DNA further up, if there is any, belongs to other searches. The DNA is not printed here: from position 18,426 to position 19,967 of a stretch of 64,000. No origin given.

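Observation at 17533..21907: Coupled operon hyuB - (PqqD/RRE-like plus Memo-like fusion) - M19 dipeptidase, with a Cys-rich secreted protein upstream: candidate undescribed peptide-processing system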

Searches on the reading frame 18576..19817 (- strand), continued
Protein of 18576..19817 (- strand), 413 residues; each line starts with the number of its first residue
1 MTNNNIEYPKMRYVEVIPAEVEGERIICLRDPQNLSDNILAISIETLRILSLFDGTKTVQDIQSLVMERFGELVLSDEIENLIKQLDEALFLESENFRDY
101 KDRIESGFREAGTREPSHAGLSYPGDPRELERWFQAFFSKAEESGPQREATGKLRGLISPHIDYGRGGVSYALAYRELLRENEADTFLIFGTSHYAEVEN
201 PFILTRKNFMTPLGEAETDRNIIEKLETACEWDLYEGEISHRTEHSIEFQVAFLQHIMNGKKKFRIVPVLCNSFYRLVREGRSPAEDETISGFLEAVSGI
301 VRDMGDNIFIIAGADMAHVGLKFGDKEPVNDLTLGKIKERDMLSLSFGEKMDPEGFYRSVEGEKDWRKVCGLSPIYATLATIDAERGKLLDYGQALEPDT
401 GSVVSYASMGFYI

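Call 15: search_protein_families(library=pfam, proteins=[L007:41-1492:+, L007:4044-4949:-, L007:5004-5702:-, L007:5817-6167:-, L007:6415-7089:+, L007:8432-9775:-, L007:10228-10836:-, L007:12717-13607:-, L008:9373-9753:-, L008:10578-11231:-], max_evalue=0.01)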
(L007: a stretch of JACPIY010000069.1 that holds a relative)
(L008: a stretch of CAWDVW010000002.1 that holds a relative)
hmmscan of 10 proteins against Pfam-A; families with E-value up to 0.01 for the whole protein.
L007:41-1492:+ (483 aa): 2 families
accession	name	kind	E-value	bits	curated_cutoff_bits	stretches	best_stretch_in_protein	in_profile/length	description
PF12770.12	CHAT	-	3e-31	109.4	24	1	191-472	2-286/289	CHAT domain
PF01364.23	Peptidase_C25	-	0.0025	17.6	23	1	328-465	222-350/374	Peptidase family C25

L007:4044-4949:- (301 aa): 1 family
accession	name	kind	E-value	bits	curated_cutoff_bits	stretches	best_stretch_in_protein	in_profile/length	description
PF01243.27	PNPOx_N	-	5.3e-25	88.6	28.1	2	166-265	1-85/120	Pyridoxamine 5'-phosphate oxidase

L007:5004-5702:- (232 aa): 1 family
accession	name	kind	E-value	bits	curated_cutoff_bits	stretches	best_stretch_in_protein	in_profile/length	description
PF01965.30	DJ-1_PfpI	-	9.5e-13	48.7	26.6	1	25-199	5-164/165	DJ-1/PfpI family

L007:5817-6167:- (116 aa): 2 families
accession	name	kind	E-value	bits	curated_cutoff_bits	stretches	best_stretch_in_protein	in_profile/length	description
PF00903.31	Glyoxalase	-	1.4e-07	32.4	20.6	1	9-95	39-121/121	Glyoxalase/Bleomycin resistance protein/Dioxygenase superfamily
PF13669.12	Glyoxalase_4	-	9.9e-05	23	27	1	10-80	39-107/109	Glyoxalase/Bleomycin resistance protein/Dioxygenase superfamily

L007:6415-7089:+ (224 aa): 2 families
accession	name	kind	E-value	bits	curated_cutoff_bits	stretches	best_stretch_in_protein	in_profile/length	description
PF07336.16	ABATE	-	1.2e-20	74.9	24.4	1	15-153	1-129/130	Putative stress-induced transcription regulator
PF11706.13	zf-CGNR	-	1.6e-15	57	24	1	159-193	2-36/44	CGNR zinc finger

L007:8432-9775:- (447 aa): 0 families

L007:10228-10836:- (202 aa): 1 family
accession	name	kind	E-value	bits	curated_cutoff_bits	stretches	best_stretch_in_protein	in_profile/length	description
PF02875.26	Mur_ligase_C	-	4.4e-07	31.2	28.4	1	82-160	1-78/127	Mur ligase, glutamate ligase domain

L007:12717-13607:- (296 aa): 3 families
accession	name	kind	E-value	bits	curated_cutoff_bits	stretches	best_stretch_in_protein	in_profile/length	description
PF00561.26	Abhydrolase_1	-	4.4e-22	79.4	25.8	1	27-283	2-245/245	alpha/beta hydrolase fold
PF12697.13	Abhydrolase_6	-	4.4e-16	60.6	26.3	1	28-288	1-216/217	Alpha/beta hydrolase family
PF12146.15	Hydrolase_4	-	7.5e-10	38.9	27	1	28-257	7-212/239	Serine aminopeptidase, S33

L008:9373-9753:- (126 aa): 1 family
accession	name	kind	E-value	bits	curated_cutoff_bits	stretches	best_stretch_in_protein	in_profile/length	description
PF02617.22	ClpS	-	8.8e-17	61.1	23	1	39-104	3-68/80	ATP-dependent Clp protease adaptor protein ClpS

L008:10578-11231:- (217 aa): 2 families
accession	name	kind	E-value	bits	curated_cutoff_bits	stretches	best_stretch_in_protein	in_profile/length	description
PF00561.26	Abhydrolase_1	-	6.6e-24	85.3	25.8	1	39-138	2-102/245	alpha/beta hydrolase fold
PF12697.13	Abhydrolase_6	-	2.3e-10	41.9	26.3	1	40-172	1-127/217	Alpha/beta hydrolase family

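Call 23: search_solved_structures(query=A1, max_evalue=1, show_alignments=1)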
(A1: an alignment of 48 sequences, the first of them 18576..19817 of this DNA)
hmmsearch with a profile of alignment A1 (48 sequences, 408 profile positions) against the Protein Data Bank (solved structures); distinct sequences matched with E-value up to 1: 8.
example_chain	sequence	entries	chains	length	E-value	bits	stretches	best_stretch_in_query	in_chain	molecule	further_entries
7kq8_A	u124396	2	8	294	4.1e-16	62.1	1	108-380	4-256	Protein MEMO1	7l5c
3bcz_A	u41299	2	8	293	4.6e-16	61.9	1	108-380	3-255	Protein MEMO1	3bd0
7m8h_A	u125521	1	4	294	1.6e-14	56.9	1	108-379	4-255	Protein MEMO1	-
8jvp_A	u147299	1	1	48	0.11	14.6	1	288-325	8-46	Ph1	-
8zue_B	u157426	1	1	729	0.22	13.6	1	171-268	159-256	Anti-bacteriophage protein B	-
8jvr_A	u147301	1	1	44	0.75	11.8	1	293-325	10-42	Ph1_GG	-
8jvq_A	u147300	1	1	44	0.77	11.8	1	293-325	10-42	Ph1_DG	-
7suk_SZ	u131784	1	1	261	0.97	11.5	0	5-114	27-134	Essential nuclear protein 1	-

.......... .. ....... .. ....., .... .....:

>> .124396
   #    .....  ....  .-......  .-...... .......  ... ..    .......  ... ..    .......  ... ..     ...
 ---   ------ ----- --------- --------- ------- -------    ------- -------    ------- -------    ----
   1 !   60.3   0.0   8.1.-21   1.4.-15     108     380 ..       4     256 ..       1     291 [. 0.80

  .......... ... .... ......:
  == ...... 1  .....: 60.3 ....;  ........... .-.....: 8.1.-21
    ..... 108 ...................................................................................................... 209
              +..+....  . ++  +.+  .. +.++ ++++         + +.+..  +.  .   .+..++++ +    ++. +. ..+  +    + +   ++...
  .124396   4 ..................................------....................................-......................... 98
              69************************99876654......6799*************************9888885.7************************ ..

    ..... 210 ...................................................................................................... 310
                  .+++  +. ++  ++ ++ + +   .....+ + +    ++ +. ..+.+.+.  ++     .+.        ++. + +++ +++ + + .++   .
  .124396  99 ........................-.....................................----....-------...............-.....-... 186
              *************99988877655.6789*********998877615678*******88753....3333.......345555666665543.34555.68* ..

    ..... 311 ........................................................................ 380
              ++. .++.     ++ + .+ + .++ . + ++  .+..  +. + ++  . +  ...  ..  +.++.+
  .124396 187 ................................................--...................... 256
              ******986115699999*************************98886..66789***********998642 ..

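Call 28: predict_structure(alignment_id=A1)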
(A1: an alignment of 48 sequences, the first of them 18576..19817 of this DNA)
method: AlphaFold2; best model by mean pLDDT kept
length: 413 residues; sequences in the alignment: 48
mean_pLDDT: 88.2   pTM: 0.86
mean pLDDT of the five models: 88.2, 86.8, 86.6, 86.3, 80.1
residues with pLDDT >= 90: 245; 70-90: 140; 50-70: 23; < 50: 5
segments of 3 or more residues with pLDDT < 50: 1-5
pLDDT, mean of each block of 10 residues (from residue 1): 55 84 82 73 88 92 92 89 92 90 87 78 82 94 70 90 88 84 89 81 94 94 96 89 85 89 92 91 95 98 95 93 86 94 97 97 86 96 94 85 91 92
secondary structure, 60 per line:
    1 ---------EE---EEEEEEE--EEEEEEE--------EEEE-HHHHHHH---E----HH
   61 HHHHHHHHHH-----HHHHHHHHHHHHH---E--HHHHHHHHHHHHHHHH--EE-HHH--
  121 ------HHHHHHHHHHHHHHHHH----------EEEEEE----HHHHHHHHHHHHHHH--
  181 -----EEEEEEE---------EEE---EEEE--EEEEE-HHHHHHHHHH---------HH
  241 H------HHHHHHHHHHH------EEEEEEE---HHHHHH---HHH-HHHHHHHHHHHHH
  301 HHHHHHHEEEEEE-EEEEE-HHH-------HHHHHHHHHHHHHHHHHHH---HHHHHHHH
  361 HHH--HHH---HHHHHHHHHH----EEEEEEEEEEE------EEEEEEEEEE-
elements in order: E15-21 E24-30 E39-42 H44-50 H59-70 H76-88 H95-110 H127-143 E154-159 H164-178 E186-192 E202-204 E208-211 E214-218 H220-229 H248-258 E265-271 H275-280 H288-307 E308-313 E315-319 H331-349 H353-363 H372-381 E386-396 E403-412

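Call 34: search_protein_families(library=pfam, alignment_id=A3, max_evalue=0.01)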
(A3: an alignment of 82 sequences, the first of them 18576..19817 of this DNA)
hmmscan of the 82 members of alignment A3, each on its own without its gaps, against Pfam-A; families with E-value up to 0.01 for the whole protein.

A. member 1, window:18576-19817:- (413 aa): 1 family
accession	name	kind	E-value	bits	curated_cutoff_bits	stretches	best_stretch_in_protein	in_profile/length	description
PF01875.22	Memo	-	3.8e-45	154.6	27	1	115-409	1-268/269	Memo-like protein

B. families by the number of members that match (of 82 scanned): 4 families
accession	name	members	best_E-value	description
PF01875.22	Memo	82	9.2e-48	Memo-like protein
PF05402.18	PqqD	6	0.00022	Coenzyme PQQ synthesis protein D (PqqD)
PF02900.23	LigB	1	0.0035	Catalytic LigB subunit of aromatic ring-opening dioxygenase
PF17657.6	DNA_pol3_finger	1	0.0054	Bacterial DNA polymerase III alpha subunit finger domain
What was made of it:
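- On RiPP recognition element (RRE / PqqD-like, PF05402): 6 of 82 relatives reach E<=0.01, best 2.2e-4 (call 34).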

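Call 36: find_related_loci(query=A3, collection=metagenome_contigs, flank=8000)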
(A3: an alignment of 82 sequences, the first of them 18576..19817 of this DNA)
Query A3 (413 aa) in metagenome_contigs; peptide patterns used: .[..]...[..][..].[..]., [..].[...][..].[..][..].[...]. (x = any residue, [..] = any of these).
600 stretches matched a pattern (row limit reached: there are more); 577 encode a relative of the query (tblastn E <= 1e-3); the best 80 are kept; 80 distinct loci.
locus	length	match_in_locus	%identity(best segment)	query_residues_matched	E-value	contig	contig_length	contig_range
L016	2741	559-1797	84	1-413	0e+0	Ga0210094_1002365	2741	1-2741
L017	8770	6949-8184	66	2-413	0e+0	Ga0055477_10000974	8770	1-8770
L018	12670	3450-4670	63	6-412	4e-180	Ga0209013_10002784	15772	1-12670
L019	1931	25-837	95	143-413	0e+0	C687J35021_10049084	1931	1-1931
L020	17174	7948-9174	60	4-412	3e-173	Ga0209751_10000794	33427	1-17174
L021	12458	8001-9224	51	1-412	3e-144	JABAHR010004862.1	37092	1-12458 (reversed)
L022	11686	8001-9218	46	8-412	9e-114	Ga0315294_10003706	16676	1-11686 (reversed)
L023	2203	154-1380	42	5-412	1e-119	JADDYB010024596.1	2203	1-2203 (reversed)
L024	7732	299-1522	42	6-412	4e-111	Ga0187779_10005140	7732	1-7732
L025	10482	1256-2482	41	4-411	1e-109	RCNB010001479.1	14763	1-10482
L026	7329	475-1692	42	6-412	1e-109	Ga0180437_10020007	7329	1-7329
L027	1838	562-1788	41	4-411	3e-116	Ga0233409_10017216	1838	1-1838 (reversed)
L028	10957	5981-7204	41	6-412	9e-109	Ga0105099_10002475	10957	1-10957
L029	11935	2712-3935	41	6-412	1e-108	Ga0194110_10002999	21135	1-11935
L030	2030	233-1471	41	1-412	4e-115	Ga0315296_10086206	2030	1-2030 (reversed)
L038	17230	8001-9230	41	5-412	3e-105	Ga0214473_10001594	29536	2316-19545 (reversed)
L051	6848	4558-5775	41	8-411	3e-102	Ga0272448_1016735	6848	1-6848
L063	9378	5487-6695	41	9-411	7e-99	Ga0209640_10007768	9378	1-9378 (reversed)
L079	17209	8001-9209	42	9-411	2e-95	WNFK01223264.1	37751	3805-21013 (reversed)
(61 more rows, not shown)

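Call 57: search_protein_families(library=pfam, alignment_id=A4, max_evalue=0.00001)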
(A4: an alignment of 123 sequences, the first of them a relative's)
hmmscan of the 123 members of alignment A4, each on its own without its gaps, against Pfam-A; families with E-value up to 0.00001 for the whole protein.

A. member 1, L021:9232-10185:+ (317 aa): 1 family
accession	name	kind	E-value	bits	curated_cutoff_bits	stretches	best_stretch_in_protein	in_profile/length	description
PF01244.27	Peptidase_M19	-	2.7e-78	263.8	26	1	3-313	4-318/319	Membrane dipeptidase (Peptidase family M19)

B. families by the number of members that match (of 123 scanned): 79 families (the first 25 are shown)
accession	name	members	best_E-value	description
PF05362.19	Lon_C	8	1.1e-91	Lon protease (S16) C-terminal proteolytic domain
PF13541.12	ChlI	8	8.9e-10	Subunit ChlI of Mg-chelatase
PF00004.35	AAA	7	1e-25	ATPase family associated with various cellular activities (AAA)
PF22667.2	Lon_lid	7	9.6e-23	Lon protease AAA+ ATPase lid domain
PF07728.20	AAA_5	6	1.1e-08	AAA domain (dynein-related subfamily)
PF01546.33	Peptidase_M20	5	1.9e-33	Peptidase family M20/M25/M40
PF07687.19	M20_dimer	5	2.9e-18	Peptidase dimerisation domain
PF02190.22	LON_substr_bdg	4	3.5e-50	ATP-dependent protease La (LON) substrate-binding domain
PF13798.11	PCYCGC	4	4e-11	Protein of unknown function with PCYCGC motif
PF01894.22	UPF0047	3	1.7e-45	Uncharacterised protein family UPF0047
PF00365.25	PFK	2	1.3e-110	Phosphofructokinase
PF00814.31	TsaD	2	8.8e-37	tRNA N6-adenosine threonylcarbamoyltransferase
PF01841.26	Transglut_core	2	6.5e-18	Transglutaminase-like superfamily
PF00293.34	NUDIX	2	1e-17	NUDIX domain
PF04055.27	Radical_SAM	2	1.3e-14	Radical SAM superfamily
PF01875.22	Memo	1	4.4e-70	Memo-like protein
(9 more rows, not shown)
